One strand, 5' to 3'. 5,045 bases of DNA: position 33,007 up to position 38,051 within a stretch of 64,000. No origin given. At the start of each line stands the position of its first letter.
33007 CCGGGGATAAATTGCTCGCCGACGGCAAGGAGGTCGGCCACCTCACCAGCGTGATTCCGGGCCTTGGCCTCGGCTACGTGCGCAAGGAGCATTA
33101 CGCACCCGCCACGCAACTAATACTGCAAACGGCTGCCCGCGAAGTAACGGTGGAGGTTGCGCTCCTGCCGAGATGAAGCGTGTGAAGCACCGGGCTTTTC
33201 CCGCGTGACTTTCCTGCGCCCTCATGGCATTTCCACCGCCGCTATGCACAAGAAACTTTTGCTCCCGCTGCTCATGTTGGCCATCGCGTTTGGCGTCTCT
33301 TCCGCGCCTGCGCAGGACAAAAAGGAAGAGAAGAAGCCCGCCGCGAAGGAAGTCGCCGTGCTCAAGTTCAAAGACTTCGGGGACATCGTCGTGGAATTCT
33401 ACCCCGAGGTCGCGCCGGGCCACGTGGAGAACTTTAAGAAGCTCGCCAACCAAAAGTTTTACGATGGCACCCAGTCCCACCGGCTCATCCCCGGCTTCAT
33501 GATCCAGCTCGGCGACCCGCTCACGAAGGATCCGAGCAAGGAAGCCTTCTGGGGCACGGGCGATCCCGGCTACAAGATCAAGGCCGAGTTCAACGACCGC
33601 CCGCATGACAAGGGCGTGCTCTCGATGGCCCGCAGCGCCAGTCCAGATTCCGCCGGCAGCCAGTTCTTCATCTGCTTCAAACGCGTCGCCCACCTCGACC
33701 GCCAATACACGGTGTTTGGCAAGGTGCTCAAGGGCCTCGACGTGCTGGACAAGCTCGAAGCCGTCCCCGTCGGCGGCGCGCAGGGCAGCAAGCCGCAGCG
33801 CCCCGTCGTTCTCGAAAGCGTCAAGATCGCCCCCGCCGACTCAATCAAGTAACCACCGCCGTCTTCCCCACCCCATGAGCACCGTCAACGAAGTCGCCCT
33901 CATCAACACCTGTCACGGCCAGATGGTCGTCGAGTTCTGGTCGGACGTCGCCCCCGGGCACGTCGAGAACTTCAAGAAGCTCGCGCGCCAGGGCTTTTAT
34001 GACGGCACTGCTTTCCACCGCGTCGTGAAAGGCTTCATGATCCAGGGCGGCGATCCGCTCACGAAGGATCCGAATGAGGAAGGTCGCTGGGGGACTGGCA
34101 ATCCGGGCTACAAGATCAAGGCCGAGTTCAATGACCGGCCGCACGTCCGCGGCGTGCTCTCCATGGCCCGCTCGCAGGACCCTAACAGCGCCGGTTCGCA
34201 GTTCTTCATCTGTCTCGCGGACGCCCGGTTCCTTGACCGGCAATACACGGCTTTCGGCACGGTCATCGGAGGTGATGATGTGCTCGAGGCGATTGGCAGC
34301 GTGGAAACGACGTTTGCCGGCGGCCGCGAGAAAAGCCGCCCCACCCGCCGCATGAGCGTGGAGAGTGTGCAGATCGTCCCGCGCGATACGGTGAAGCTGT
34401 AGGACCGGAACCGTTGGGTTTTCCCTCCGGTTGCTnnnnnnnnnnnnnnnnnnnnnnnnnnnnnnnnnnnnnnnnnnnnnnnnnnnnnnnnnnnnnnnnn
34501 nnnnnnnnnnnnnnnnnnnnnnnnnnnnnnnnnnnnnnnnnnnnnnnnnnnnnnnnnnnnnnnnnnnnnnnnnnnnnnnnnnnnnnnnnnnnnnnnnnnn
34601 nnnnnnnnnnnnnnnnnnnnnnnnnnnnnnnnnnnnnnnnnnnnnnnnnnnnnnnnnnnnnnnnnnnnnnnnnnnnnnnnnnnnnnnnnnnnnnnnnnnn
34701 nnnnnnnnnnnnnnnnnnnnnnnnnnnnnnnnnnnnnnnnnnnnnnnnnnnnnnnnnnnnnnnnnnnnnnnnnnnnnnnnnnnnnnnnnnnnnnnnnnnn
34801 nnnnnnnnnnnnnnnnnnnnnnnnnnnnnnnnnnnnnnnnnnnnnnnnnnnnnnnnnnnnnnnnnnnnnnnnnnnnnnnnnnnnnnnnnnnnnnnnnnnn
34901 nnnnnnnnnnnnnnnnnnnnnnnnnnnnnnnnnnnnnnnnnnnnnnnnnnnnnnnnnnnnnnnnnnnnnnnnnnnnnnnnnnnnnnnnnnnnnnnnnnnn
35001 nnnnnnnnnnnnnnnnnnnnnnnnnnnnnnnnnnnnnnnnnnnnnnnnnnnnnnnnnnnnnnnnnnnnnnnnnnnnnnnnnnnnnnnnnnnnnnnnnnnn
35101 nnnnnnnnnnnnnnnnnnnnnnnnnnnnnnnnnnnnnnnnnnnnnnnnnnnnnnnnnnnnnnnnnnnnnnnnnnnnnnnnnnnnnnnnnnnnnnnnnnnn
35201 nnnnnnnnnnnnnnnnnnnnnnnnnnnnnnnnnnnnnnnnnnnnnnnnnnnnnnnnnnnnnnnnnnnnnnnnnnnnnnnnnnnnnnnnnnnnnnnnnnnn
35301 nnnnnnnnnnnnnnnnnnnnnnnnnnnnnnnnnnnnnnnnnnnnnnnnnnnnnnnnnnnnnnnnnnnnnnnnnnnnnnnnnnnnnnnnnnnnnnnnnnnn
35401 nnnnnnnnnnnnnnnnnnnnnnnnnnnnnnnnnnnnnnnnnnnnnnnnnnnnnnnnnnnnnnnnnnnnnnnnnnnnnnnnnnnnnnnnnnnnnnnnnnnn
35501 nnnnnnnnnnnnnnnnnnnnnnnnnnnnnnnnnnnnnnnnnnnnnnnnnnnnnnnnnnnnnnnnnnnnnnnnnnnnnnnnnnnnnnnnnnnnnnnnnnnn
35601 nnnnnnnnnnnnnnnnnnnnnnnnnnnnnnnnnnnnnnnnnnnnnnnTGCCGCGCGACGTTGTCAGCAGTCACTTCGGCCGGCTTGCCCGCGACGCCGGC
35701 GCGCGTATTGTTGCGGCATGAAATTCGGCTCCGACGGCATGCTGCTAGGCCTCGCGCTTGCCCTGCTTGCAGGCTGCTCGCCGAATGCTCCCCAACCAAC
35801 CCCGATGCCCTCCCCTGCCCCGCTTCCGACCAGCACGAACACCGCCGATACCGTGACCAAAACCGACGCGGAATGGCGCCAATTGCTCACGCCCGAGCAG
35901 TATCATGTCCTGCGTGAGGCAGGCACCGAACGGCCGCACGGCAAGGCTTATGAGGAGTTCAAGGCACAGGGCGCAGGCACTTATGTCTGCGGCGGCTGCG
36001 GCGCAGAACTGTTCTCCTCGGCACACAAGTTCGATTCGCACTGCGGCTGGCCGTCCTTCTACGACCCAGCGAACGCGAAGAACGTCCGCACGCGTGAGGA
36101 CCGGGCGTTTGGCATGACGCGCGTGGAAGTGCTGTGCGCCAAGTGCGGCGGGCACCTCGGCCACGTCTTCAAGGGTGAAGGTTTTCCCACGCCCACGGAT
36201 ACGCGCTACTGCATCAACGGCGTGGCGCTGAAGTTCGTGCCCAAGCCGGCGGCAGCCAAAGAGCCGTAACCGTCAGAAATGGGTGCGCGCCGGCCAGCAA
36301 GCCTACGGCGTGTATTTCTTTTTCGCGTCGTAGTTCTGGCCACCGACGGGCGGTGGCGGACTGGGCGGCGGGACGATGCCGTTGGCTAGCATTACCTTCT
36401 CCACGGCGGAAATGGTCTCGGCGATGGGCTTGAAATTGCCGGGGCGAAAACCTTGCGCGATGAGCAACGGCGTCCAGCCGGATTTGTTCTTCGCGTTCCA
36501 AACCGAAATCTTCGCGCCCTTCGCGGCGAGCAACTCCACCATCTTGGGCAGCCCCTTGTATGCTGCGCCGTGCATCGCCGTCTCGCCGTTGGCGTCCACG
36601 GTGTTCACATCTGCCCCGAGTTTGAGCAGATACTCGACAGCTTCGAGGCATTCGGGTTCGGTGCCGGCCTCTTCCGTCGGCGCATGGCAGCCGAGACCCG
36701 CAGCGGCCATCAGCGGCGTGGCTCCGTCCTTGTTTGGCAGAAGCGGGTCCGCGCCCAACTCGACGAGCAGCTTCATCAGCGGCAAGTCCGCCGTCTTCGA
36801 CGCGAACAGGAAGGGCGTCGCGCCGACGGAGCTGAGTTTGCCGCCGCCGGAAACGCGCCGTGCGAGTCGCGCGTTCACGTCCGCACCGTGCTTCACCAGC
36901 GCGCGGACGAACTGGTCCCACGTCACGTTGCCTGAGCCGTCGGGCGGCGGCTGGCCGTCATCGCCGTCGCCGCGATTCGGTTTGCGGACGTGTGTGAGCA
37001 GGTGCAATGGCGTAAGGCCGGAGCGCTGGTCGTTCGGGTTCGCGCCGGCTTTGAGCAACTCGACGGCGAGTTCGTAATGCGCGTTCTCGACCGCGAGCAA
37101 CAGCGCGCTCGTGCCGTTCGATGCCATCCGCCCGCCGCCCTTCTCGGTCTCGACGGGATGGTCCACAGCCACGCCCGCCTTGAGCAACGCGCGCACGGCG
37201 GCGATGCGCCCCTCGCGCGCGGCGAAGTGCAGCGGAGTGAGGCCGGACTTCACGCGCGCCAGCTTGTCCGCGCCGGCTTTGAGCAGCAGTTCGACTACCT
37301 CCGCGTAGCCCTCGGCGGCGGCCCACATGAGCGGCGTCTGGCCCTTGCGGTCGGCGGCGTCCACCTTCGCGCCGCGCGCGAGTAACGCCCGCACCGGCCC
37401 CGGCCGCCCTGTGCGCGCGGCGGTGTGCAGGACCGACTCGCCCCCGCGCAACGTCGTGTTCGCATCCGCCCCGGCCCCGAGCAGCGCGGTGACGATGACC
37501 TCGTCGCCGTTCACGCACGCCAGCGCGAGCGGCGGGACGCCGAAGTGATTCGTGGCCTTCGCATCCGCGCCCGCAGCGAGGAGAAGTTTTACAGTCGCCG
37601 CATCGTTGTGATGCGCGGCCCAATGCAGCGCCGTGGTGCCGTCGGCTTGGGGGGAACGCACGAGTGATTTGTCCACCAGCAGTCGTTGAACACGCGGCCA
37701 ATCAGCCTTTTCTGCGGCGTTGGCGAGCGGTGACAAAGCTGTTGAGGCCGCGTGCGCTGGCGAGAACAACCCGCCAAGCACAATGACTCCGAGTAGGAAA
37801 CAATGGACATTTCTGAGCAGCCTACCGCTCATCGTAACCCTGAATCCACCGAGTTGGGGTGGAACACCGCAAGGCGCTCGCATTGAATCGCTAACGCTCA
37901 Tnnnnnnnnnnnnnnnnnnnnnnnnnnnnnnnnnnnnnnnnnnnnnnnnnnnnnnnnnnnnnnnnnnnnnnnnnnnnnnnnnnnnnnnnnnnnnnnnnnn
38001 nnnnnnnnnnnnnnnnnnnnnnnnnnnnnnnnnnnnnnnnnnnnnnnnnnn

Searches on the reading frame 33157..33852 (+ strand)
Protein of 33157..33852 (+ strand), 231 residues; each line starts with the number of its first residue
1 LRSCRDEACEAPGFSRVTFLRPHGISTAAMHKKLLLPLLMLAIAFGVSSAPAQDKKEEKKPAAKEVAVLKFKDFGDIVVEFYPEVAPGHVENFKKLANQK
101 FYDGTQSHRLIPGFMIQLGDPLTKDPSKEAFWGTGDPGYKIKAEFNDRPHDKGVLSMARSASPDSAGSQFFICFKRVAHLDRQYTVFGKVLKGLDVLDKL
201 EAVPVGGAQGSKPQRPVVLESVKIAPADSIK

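Call 62: search_protein_families(library=pfam, proteins=[window:33157-33852:+], max_evalue=0.00001)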
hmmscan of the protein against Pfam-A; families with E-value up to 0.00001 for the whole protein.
window:33157-33852:+ (231 aa): 1 family
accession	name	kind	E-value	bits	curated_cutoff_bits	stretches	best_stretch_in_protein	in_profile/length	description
PF00160.26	Pro_isomerase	-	5.7e-46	157.1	21.7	1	70-223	5-158/159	Cyclophilin type peptidyl-prolyl cis-trans isomerase/CLD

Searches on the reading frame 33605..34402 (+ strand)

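Call 82: search_protein_families(library=pfam, proteins=[window:33605-34402:+], max_evalue=0.00001)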
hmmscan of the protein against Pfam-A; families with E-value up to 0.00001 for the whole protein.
window:33605-34402:+ (265 aa): 1 family
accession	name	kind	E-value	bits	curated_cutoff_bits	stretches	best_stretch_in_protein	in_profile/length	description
PF00160.26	Pro_isomerase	-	1.5e-47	162.3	21.7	1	100-255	4-157/159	Cyclophilin type peptidyl-prolyl cis-trans isomerase/CLD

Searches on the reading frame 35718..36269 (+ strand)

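Call 82: search_protein_families(library=pfam, proteins=[window:35718-36269:+], max_evalue=0.00001)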
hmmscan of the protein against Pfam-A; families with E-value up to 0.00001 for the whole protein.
window:35718-36269:+ (183 aa): 1 family
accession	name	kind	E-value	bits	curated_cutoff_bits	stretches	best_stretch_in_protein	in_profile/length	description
PF01641.26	SelR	-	7.5e-48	161.7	24.9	1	57-175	1-116/116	SelR domain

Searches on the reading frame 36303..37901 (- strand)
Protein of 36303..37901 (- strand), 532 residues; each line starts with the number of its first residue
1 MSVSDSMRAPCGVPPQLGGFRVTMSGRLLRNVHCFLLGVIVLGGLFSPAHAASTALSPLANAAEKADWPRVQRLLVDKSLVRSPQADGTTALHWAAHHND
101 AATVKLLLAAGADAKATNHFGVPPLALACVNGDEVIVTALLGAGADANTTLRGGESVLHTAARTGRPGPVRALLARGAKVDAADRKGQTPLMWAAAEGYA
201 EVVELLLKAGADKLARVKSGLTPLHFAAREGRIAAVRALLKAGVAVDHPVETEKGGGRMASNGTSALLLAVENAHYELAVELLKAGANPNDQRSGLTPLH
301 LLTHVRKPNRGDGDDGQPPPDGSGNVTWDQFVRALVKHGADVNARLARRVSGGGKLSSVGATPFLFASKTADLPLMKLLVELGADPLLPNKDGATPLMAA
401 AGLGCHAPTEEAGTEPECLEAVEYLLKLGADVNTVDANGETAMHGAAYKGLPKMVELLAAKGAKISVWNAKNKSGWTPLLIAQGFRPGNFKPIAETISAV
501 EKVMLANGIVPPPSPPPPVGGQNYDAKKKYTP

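Call 81: search_protein_families(library=pfam, proteins=[window:36303-37901:-], max_evalue=0.00001)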
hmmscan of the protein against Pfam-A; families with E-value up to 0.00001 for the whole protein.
window:36303-37901:- (532 aa): 7 families
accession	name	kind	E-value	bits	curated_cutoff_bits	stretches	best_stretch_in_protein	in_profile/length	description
PF12796.13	Ank_2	-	6.3e-68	225.8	27.3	5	125-214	1-87/90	Ankyrin repeats (3 copies)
PF00023.36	Ank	-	2e-55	182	21.1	2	187-215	2-30/33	Ankyrin repeat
PF13637.12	Ank_4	-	3.1e-47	158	22.7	2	417-458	8-49/50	Ankyrin repeats (many copies)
PF13606.12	Ank_3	-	5.7e-42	136.7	22.3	0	220-248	2-30/30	Ankyrin repeat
PF13857.12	Ank_5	-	4.4e-36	123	27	1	173-227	1-56/56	Ankyrin repeats (many copies)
PF24521.3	Ank_KRIT1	-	7.2e-08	32.7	80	0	125-209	22-107/149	KRIT1 ankyrin-repeats domain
PF23745.1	ANK_LRRK2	-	1.2e-07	32.1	27.5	0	125-208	35-114/130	LRRK2 ANK repeat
